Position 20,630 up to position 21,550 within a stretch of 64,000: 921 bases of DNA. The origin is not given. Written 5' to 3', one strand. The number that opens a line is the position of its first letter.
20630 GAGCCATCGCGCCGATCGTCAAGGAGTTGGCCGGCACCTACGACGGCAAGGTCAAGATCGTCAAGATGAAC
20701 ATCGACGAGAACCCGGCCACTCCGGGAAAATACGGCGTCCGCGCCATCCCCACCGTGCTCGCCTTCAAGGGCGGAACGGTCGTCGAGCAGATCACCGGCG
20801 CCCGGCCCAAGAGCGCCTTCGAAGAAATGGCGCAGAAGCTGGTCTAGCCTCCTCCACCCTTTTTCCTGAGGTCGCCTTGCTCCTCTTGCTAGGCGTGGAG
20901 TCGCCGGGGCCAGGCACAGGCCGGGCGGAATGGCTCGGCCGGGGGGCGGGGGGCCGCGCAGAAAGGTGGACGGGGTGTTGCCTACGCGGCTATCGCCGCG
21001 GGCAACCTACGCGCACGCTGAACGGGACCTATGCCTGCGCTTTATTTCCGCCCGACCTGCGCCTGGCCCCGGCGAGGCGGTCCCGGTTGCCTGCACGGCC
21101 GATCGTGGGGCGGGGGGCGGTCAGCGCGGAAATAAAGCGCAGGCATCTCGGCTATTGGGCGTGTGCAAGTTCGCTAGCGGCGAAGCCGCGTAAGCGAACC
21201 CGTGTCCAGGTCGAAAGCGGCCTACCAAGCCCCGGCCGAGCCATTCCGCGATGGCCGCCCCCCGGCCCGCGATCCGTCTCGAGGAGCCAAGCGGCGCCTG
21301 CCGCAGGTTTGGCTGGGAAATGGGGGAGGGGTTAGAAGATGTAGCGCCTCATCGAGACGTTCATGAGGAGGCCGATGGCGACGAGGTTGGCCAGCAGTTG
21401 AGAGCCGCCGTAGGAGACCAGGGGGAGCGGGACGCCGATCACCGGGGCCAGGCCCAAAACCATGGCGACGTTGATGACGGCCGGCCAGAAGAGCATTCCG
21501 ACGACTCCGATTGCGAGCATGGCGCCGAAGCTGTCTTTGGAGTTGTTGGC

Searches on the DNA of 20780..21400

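Call 86: search_rna_families(source=window, start=20780, end=21400, threshold=evalue, max_evalue=1)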
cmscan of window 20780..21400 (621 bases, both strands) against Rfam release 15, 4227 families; matches with E-value up to 1: 2.
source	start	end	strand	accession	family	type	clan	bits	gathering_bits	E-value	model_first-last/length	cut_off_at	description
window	21101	21274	+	RF04159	MIR1437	Gene; miRNA;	-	25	168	0.054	1-192/192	no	MIR1437 microRNA precursor family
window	21080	21161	+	RF02246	Six3os1_1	Gene; lncRNA;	-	18.4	50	0.12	1-87/87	no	Six3os1 conserved region 1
